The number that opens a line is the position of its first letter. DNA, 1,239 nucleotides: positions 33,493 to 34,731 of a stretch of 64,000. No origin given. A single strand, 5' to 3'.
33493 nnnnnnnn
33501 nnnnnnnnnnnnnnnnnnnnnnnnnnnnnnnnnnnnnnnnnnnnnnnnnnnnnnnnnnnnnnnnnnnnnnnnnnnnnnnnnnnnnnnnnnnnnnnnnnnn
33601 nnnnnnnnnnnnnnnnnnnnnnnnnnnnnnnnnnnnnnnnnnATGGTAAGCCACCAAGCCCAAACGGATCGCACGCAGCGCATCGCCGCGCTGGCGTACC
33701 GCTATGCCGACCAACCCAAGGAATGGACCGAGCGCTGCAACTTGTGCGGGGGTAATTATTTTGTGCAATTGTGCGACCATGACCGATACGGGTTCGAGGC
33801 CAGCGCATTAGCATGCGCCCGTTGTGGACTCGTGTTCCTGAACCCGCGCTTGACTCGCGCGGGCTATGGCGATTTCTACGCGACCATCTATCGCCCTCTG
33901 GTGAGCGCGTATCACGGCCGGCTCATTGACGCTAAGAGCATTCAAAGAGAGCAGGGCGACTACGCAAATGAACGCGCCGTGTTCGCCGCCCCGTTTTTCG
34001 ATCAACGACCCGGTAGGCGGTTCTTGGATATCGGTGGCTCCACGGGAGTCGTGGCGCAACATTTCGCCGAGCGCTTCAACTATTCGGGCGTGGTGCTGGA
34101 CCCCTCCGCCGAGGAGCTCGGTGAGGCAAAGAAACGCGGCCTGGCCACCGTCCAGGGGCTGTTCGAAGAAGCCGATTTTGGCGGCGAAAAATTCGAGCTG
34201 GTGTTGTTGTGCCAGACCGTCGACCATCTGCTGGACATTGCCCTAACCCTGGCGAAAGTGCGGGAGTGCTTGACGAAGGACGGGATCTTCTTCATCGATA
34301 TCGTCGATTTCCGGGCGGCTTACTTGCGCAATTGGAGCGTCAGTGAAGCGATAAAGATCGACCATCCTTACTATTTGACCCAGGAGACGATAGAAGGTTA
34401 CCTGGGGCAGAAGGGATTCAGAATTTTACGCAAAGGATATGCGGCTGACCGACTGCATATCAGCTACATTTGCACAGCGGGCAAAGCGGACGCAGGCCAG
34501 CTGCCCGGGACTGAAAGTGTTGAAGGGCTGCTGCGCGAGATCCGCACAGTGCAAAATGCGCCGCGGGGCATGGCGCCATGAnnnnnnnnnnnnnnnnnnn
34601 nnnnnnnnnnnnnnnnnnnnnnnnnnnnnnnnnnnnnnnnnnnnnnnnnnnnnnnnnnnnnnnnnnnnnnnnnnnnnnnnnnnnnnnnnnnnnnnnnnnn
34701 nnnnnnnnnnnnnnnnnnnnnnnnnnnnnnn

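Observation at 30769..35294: neuB-neuC-neuA core with two methyltransferases spliced into it: candidate pathway to a methylated sialic-acid-type sugar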

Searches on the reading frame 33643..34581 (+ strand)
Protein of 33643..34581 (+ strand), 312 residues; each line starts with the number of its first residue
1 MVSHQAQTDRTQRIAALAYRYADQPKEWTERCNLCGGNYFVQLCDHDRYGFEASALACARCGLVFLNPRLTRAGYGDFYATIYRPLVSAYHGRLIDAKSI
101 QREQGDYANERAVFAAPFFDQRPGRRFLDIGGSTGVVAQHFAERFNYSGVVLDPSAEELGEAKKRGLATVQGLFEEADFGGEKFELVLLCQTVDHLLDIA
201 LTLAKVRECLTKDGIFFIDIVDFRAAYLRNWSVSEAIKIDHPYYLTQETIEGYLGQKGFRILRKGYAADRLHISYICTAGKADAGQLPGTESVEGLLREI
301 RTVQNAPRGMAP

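Call 9: search_protein_families(library=ncbifam, proteins=[window:33643-34581:+], max_evalue=0.00001)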
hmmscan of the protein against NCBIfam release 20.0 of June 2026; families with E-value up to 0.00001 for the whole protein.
window:33643-34581:+ (312 aa): 1 family
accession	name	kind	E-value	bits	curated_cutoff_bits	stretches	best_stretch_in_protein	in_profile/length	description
NF045667.1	MTase_DVU1556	equivalog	8.9e-09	35.1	155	1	118-262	20-163/213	DVU_1556 family methyltransferase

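Call 23: find_homologous_proteins(query=window:33643-34581:+)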
Query window:33643-34581:+ (312 aa): 2741 proteins with E <= 0.001 among 4413 candidates; the best 120 are listed.
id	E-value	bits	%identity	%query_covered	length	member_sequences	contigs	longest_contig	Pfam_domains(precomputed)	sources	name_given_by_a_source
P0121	1.1e-189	647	90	100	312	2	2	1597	PF13847.13,PF13489.13,PF13649.13,PF08241.19,PF08242.19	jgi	jgi:ubiquinone/menaquinone biosynthesis C-methylase UbiE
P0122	5.0e-158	543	76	100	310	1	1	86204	PF13489.13,PF13649.13,PF08241.19,PF08242.19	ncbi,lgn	ncbi:MAG: class I SAM-dependent methyltransferase [Anaerolineales bacterium]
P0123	3.1e-152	524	73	98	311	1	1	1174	PF07021.19,PF13847.13,PF13489.13,PF13649.13,PF08241.19,PF08242.19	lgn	-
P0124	7.5e-148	510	72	99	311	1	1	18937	PF13847.13,PF13489.13,PF13649.13,PF08241.19,PF08242.19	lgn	-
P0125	5.0e-143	494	69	99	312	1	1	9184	PF13847.13,PF13489.13,PF13649.13,PF08241.19,PF08242.19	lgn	-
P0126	7.5e-142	490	71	96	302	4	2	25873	PF13847.13,PF13489.13,PF13649.13,PF08241.19,PF08242.19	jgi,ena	-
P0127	6.3e-139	480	68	99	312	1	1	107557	PF13847.13,PF13489.13,PF13649.13,PF08241.19,PF08242.19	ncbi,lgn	-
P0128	1.0e-138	480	68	99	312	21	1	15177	PF13489.13,PF13649.13,PF08241.19,PF08242.19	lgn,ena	-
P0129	3.4e-138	478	68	99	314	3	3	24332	PF13847.13,PF13489.13,PF13649.13,PF08241.19,PF08242.19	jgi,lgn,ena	jgi:ubiquinone/menaquinone biosynthesis C-methylase UbiE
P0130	5.2e-138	477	67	97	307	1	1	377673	PF13489.13,PF13649.13,PF08241.19,PF08242.19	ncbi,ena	-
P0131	2.8e-136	472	69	96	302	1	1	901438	PF13847.13,PF13489.13,PF13649.13,PF08241.19,PF08242.19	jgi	jgi:SAM-dependent methyltransferase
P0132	3.9e-135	468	67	99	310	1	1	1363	PF13489.13,PF13649.13,PF08241.19,PF08242.19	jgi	jgi:ubiquinone/menaquinone biosynthesis C-methylase UbiE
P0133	7.5e-135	467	66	99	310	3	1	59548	PF13489.13,PF08241.19,PF08242.19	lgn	-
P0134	2.1e-134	466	66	100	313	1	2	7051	PF13489.13,PF13649.13,PF08241.19,PF08242.19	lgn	-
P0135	4.7e-134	464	69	97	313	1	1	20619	PF13489.13,PF13649.13,PF08241.19,PF08242.19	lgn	-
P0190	2.7e-115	403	60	96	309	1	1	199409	PF13489.13,PF13649.13,PF08241.19,PF08242.19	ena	-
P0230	3.0e-114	399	60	96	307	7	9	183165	PF13489.13,PF13649.13,PF08241.19,PF08242.19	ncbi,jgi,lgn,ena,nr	ncbi:MAG TPA: methyltransferase domain-containing protein [Vicinamibacterales bacterium]|jgi:ubiquin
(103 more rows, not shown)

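Call 24: search_solved_structures(query=window:33643-34581:+, max_evalue=0.1, show_alignments=1)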
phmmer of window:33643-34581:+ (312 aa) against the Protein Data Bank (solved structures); distinct sequences matched with E-value up to 0.1: 13.
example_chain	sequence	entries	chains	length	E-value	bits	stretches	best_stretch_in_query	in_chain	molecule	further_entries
2avn_A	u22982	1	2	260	1.7e-05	27.3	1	125-229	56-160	ubiquinone/menaquinone biosynthesis methyltransferase-related protein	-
2gs9_A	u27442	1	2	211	0.00032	23.1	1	123-225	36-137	Hypothetical protein TT1324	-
6gkv_A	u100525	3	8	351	0.00035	23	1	122-222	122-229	Coclaurine N-methyltransferase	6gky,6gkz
6p3m_A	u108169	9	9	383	0.00077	21.9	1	122-222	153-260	tetrahydroprotoberberine N-methyltransferase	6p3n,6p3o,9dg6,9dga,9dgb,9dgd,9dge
3cc8_A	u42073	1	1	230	0.00086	21.7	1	123-223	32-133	Putative methyltransferase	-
9dg8_A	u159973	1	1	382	0.0019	20.6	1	122-222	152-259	Tetrahydroprotoberberine N-methyltransferase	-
9dg7_A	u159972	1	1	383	0.002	20.5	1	122-222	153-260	Tetrahydroprotoberberine N-methyltransferase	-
9dg9_A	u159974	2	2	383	0.0028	20.1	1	122-222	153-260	Tetrahydroprotoberberine N-methyltransferase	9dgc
1vlm_A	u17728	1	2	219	0.0035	19.7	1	131-235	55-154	SAM-dependent methyltransferase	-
3dtn_A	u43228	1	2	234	0.0046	19.4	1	126-235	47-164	Putative Methyltransferase MM_2633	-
9rfr_A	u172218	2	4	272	0.036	16.4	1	123-223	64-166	Ubiquinone biosynthesis O-methyltransferase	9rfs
5kn4_A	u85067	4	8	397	0.038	16.3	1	122-219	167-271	Pavine N-methyltransferase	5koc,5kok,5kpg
3l8d_A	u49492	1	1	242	0.069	15.5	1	115-221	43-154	Methyltransferase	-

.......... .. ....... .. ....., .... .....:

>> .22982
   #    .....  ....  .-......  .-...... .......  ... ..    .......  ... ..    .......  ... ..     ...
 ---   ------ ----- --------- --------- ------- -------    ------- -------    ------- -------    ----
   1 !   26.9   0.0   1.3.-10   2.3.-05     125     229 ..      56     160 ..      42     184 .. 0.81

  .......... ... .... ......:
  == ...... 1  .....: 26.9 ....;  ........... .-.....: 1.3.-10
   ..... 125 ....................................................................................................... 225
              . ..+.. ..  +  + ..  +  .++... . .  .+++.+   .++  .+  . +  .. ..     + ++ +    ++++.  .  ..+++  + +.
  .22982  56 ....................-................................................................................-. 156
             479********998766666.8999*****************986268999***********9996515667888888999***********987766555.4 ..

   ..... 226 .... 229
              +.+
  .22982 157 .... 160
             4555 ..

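Call 25: find_encoding_contigs(protein=P0230, flank=8000, max_places=3)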
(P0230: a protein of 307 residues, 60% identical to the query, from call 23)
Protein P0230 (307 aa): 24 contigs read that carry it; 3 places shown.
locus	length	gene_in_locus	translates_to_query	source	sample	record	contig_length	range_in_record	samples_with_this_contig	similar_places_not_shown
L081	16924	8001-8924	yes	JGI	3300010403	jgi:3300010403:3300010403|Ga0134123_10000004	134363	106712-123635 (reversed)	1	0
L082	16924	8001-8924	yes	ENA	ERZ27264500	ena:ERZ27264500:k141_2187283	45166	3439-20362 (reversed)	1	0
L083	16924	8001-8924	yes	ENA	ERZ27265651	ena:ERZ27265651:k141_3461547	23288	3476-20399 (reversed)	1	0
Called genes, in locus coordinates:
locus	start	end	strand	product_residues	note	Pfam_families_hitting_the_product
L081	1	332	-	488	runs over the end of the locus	-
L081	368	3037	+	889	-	-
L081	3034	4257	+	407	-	-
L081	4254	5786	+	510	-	-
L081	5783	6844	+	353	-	PF03102:NeuB, PF08666:SAF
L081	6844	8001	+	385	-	PF02350:Epimerase_2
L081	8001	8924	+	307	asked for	PF13489:Methyltransf_23, PF13649:Methyltransf_25, PF08241:Methyltransf_11, PF08242:Methyltransf_12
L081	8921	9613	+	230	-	PF02348:CTP_transf_3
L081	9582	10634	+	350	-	-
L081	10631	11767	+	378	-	PF01073:3Beta_HSD, PF01370:Epimerase, PF02719:Polysacc_synt_2, PF07993:NAD_binding_4, PF13460:NAD_binding_10, PF16363:GDP_Man_Dehyd, PF01370:Epimerase, PF16363:GDP_Man_Dehyd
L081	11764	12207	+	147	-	PF01467:CTP_transf_like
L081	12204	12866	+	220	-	PF13489:Methyltransf_23, PF03848:TehB (weak), PF13649:Methyltransf_25, PF13847:Methyltransf_31 (weak), PF08241:Methyltransf_11, PF08242:Methyltransf_12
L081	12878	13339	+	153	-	PF25084:LbH_EIF2B (faint), PF25087:GMPPB_C (faint), PF00132:Hexapep, PF14602:Hexapep_2 (faint), PF00132:Hexapep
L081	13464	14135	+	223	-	PF00132:Hexapep (weak), PF14602:Hexapep_2 (weak)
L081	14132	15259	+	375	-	PF00155:Aminotran_1_2 (weak), PF01041:DegT_DnrJ_EryC1, PF01053:Cys_Met_Meta_PP (weak)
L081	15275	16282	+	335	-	PF01073:3Beta_HSD, PF01370:Epimerase, PF02719:Polysacc_synt_2, PF04321:RmlD_sub_bind, PF16363:GDP_Man_Dehyd, PF13460:NAD_binding_10, PF07993:NAD_binding_4 (weak)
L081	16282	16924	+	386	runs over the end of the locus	PF01041:DegT_DnrJ_EryC1, PF00266:Aminotran_5 (faint), PF01053:Cys_Met_Meta_PP (weak), PF01212:Beta_elim_lyase (weak)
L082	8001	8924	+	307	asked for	PF13489:Methyltransf_23, PF13649:Methyltransf_25, PF08241:Methyltransf_11, PF08242:Methyltransf_12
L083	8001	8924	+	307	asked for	PF13489:Methyltransf_23, PF13649:Methyltransf_25, PF08241:Methyltransf_11, PF08242:Methyltransf_12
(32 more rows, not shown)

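Call 26: find_encoding_contigs(protein=P0190, flank=8000, max_places=2)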
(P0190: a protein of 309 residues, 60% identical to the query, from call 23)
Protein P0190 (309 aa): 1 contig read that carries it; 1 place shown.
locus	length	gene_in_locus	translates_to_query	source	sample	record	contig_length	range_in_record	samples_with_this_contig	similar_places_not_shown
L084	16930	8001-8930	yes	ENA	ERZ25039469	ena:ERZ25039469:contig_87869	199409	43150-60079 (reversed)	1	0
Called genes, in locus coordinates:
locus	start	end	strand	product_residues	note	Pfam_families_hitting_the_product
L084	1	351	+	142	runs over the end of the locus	-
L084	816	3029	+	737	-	-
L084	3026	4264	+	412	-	-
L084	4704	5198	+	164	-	-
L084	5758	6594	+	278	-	PF03102:NeuB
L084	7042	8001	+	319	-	PF02350:Epimerase_2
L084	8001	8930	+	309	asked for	PF13489:Methyltransf_23, PF13649:Methyltransf_25, PF08241:Methyltransf_11, PF08242:Methyltransf_12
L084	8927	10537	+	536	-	-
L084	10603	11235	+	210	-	PF02348:CTP_transf_3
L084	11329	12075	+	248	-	-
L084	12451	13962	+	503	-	PF01073:3Beta_HSD, PF01370:Epimerase, PF16363:GDP_Man_Dehyd, PF01370:Epimerase, PF16363:GDP_Man_Dehyd, PF01467:CTP_transf_like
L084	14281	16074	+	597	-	-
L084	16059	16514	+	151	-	-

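Call 29: find_related_loci(query=A2, collection=metagenome_contigs, flank=10000)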
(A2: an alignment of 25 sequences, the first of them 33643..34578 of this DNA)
Query A2 (312 aa) in metagenome_contigs; peptide patterns used: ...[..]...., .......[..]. (x = any residue, [..] = any of these).
600 stretches matched a pattern (row limit reached: there are more); 439 encode a relative of the query (tblastn E <= 1e-3); the best 80 are kept; 80 distinct loci.
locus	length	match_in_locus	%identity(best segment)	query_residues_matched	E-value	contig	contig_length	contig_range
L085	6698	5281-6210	69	2-311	2e-144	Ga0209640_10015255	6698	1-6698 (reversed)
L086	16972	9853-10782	69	2-311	3e-144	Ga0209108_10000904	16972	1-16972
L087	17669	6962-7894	69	2-311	7e-144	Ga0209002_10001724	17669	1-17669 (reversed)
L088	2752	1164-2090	68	2-309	3e-150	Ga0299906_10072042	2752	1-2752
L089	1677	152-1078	67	2-311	7e-151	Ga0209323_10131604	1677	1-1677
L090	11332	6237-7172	67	2-312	3e-138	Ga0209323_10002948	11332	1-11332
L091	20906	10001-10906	65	8-309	2e-133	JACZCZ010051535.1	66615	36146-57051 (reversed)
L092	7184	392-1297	66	7-308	4e-133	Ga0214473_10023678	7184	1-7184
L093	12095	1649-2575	59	1-309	2e-121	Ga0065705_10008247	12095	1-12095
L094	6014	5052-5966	59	8-312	7e-121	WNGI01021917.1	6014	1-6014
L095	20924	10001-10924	59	1-308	1e-120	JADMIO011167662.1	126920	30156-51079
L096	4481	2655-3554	60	8-307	1e-121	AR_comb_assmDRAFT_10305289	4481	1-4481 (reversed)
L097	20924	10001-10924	60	1-308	2e-120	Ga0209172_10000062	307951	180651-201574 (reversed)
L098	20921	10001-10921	60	1-307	8e-120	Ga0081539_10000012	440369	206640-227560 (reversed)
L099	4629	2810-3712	61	8-308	8e-121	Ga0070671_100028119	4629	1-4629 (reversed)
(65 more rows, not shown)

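Call 40: predict_structure(alignment_id=A2)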
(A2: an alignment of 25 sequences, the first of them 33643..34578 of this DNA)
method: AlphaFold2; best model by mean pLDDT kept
length: 312 residues; sequences in the alignment: 25
mean_pLDDT: 90.0   pTM: 0.88
mean pLDDT of the five models: 90.0, 89.5, 88.4, 87.3, 69.4
residues with pLDDT >= 90: 223; 70-90: 71; 50-70: 15; < 50: 3
segments of 3 or more residues with pLDDT < 50: none
pLDDT, mean of each block of 10 residues (from residue 1): 66 95 95 96 94 96 95 90 93 91 91 91 86 89 93 92 95 89 92 70 94 94 85 89 92 96 93 95 93 94 75 49
secondary structure, 60 per line:
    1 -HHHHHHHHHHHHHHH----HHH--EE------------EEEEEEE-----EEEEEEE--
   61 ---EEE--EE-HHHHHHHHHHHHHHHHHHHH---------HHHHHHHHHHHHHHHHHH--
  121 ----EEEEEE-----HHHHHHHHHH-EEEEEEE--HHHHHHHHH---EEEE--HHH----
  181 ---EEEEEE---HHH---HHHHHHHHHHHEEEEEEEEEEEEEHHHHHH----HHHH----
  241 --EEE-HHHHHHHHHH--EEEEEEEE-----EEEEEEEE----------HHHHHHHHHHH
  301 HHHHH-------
elements in order: H2-16 E40-46 E52-58 E64-66 H72-91 H101-118 E125-130 H136-145 E147-153 H156-164 E168-171 E184-189 H199-209 E210-222 H223-228 H233-236 E243-245 H247-256 E259-266 E272-279 H290-305

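Call 43: fold_search(model_id=the predicted structure, library=pdb)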
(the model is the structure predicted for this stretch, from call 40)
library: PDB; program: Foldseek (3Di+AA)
matches with E <= 10: 1988; with E <= 0.001: 1141
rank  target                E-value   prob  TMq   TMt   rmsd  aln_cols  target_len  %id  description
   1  4rv9                  5.3e-16  1.00  0.64  0.49   6.0       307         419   18  Crystal structure of MtmC in complex with SAH (released 2015-02-04)
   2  4rvd                  7.6e-16  1.00  0.63  0.48   6.0       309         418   18  Crystal structure of MtmC in complex with SAM (released 2015-01-28)
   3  3ndi                  1.2e-13  1.00  0.63  0.50   5.4       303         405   13  X-ray Structure of a C-3'-Methyltransferase in Complex with S-adenosylmethionine and dTMP (released 2010-06-30)
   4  4e33                  1.6e-13  1.00  0.61  0.48   5.8       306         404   13  X-ray Structure of the C-3'-Methyltransferase TcaB9 in Complex with S-Adenosyl-L-Homocysteine and Reduced dTDP-Sugar Sub (released 2012-04-25)
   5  5t64_A                1.9e-13  1.00  0.61  0.48   5.6       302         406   15  X-ray structure of the C3-methyltransferase KijD1 from Actinomadura kijaniata in complex with TDP and SAH (released 2016-09-14)
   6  5t67_B                2.3e-13  1.00  0.62  0.49   5.7       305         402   15  x-ray structure of the KijD1 C3-methyltransferase from Actinomadura kijaniata in complex with SAH and dTDP-sugar produ (released 2016-09-14)
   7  4e2w                  2.4e-13  1.00  0.64  0.51   5.3       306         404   14  X-ray Structure of the H181N mutant of TcaB9, a C-3'-Methyltransferase, in Complex with S-Adenosyl-L-Homocysteine and Su (released 2012-04-25)
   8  4e2x                  2.4e-13  1.00  0.63  0.50   5.5       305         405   13  X-ray Structure of the Y222F mutant of TcaB9, a C-3'-Methyltransferase, in Complex with S-Adenosyl-L-Homocysteine and dT (released 2012-04-25)
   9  5t64_B                2.9e-13  1.00  0.61  0.49   5.8       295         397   18  X-ray structure of the C3-methyltransferase KijD1 from Actinomadura kijaniata in complex with TDP and SAH (released 2016-09-14)
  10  5t67_A                3.3e-13  1.00  0.62  0.49   5.5       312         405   16  x-ray structure of the KijD1 C3-methyltransferase from Actinomadura kijaniata in complex with SAH and dTDP-sugar produ (released 2016-09-14)
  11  4e2z                  3.5e-13  1.00  0.61  0.48   5.7       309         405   14  X-ray Structure of the H225N mutant of TcaB9, a C-3'-Methyltransferase, in Complex with S-Adenosyl-L-Homocysteine and Su (released 2012-04-25)
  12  4e2y                  3.9e-13  1.00  0.64  0.51   5.1       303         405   15  X-ray Structure of the E224Q mutant of TcaB9, a C-3'-Methyltransferase, in Complex with S-Adenosyl-L-Homocysteine and Su (released 2012-04-25)
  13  4e30                  3.9e-13  1.00  0.63  0.50   5.6       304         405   14  X-ray Structure of the H181N/E224Q double mutant of TcaB9, a C-3'-Methyltransferase, in Complex with S-Adenosyl-L-Homocy (released 2012-04-25)
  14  5t6b_D                4.5e-13  1.00  0.59  0.48   5.9       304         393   16  X-ray structure of the KijD1 C3-methyltransfeerase, converted to monomeric form (released 2016-09-14)
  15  5t6b_A                6.4e-13  1.00  0.57  0.45   6.4       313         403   16  X-ray structure of the KijD1 C3-methyltransfeerase, converted to monomeric form (released 2016-09-14)
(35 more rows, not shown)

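Call 44: search_solved_structures(query=A2, max_evalue=1, show_alignments=0)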
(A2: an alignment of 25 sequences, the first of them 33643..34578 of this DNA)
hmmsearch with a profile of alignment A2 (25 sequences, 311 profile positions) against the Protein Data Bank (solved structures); distinct sequences matched with E-value up to 1: 64 (the best 60 are shown).
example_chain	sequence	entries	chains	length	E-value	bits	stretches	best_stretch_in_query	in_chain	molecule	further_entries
3cc8_A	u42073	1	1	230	8.8e-08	34.7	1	121-221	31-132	Putative methyltransferase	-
2avn_A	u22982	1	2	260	1.8e-07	33.7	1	116-228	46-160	ubiquinone/menaquinone biosynthesis methyltransferase-related protein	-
1vlm_A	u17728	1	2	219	9.8e-07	31.3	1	134-260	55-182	SAM-dependent methyltransferase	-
6p3m_A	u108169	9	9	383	1.1e-06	31.1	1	119-220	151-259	tetrahydroprotoberberine N-methyltransferase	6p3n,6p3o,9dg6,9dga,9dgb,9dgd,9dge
9dg8_A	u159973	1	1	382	1.6e-06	30.6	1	119-220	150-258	Tetrahydroprotoberberine N-methyltransferase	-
9dg7_A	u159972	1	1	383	1.6e-06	30.6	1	119-220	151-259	Tetrahydroprotoberberine N-methyltransferase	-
9dg9_A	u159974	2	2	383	2.6e-06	29.9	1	119-220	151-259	Tetrahydroprotoberberine N-methyltransferase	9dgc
1ve3_A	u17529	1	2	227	6.6e-06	28.6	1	109-224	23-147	hypothetical protein PH0226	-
1xxl_A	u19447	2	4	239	5.9e-05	25.4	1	121-217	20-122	YcgJ protein | ycgJ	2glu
4rv9_A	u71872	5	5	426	9.1e-05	24.8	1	124-264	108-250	D-mycarose 3-C-methyltransferase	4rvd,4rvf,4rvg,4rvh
9rfr_A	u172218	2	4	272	0.00021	23.6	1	121-222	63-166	Ubiquinone biosynthesis O-methyltransferase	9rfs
4ine_A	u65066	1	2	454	0.00092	21.5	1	111-218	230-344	Protein PMT-2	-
4krh_A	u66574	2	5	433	0.00097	21.4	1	113-224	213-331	Phosphoethanolamine N-methyltransferase 2 | Phospholethanolamine N-methyltransferase 2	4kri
9wj7_B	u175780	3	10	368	0.0013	21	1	121-221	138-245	N-methyltransferase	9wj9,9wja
9we4_B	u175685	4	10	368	0.0015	20.8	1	121-221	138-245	N-methyltransferase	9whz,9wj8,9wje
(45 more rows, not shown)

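Call 51: search_protein_families(library=pfam, max_evalue=0.0001, proteins=[L081:9582-10634:+, L081:4254-5786:+])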
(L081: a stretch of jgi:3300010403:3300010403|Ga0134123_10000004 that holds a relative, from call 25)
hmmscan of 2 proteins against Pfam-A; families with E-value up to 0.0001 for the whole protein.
L081:9582-10634:+ (350 aa): 0 families

L081:4254-5786:+ (510 aa): 0 families

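Call 75: search_dna_similar(query=window:33643-34578:+, collection=plasmids, mode=protein, max_rows=15)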
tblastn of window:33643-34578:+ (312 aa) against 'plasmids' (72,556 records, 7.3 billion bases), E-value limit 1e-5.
Records with a match: 30; places in all: 30; records where one place covers at least 80% of the query: 0.
Best place of each record, by identity: <60% 30.
By first word of the organism name: Piscirickettsia 27; Rhizobium 1; Nonomuraea 1; Methylobacterium 1.
By predicted mobility (MOB-suite, as given by PLSDB): non-mobilizable 30.
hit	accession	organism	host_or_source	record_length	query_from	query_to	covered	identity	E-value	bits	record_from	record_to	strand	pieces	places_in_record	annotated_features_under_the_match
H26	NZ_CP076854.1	Rhizobium sp. WYJ-E13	Curcuma wenyujin Y.H. Chen et C. ...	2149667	30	271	78%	23.7%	3e-6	56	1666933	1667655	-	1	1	none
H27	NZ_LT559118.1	Nonomuraea gerenzanensis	-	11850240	50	259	67%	25.9%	5e-9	65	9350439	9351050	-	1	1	none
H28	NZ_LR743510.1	Methylobacterium bullatum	-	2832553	32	225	62%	24.0%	5e-7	59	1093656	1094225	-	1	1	none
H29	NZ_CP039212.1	Piscirickettsia salmonis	Salmo salar,cell culture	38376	125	220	31%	33.7%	7e-6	55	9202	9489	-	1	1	methyltransferase domain-containing protein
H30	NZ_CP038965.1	Piscirickettsia salmonis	Salmo salar,cell culture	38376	125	220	31%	33.7%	7e-6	55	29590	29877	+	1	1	methyltransferase domain-containing protein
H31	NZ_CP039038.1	Piscirickettsia salmonis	Salmo salar,cell culture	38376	125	220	31%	33.7%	7e-6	55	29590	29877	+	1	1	methyltransferase domain-containing protein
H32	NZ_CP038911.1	Piscirickettsia salmonis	Oncorhynchus kisutch,cell culture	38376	125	220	31%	33.7%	7e-6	55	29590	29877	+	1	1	methyltransferase domain-containing protein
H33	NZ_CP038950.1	Piscirickettsia salmonis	Salmo salar,cell culture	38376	125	220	31%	33.7%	7e-6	55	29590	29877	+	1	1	methyltransferase domain-containing protein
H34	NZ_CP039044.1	Piscirickettsia salmonis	Salmo salar,cell culture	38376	125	220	31%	33.7%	7e-6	55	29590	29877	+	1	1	methyltransferase domain-containing protein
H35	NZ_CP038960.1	Piscirickettsia salmonis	Salmo salar,cell culture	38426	125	220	31%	33.7%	7e-6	55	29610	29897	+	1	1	methyltransferase domain-containing protein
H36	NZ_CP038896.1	Piscirickettsia salmonis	Salmo salar,cell culture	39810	125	220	31%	33.7%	7e-6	55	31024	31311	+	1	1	methyltransferase domain-containing protein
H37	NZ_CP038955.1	Piscirickettsia salmonis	Salmo salar,cell culture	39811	125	220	31%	33.7%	7e-6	55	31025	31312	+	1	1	methyltransferase domain-containing protein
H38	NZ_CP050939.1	Piscirickettsia salmonis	Salmo salar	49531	125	220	31%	33.7%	7e-6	55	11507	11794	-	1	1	methyltransferase domain-containing protein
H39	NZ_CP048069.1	Piscirickettsia salmonis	Salmo salar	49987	125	220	31%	33.7%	7e-6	55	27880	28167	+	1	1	methyltransferase domain-containing protein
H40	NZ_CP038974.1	Piscirickettsia salmonis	Salmo salar,cell culture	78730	125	220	31%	33.7%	7e-6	55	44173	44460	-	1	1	methyltransferase domain-containing protein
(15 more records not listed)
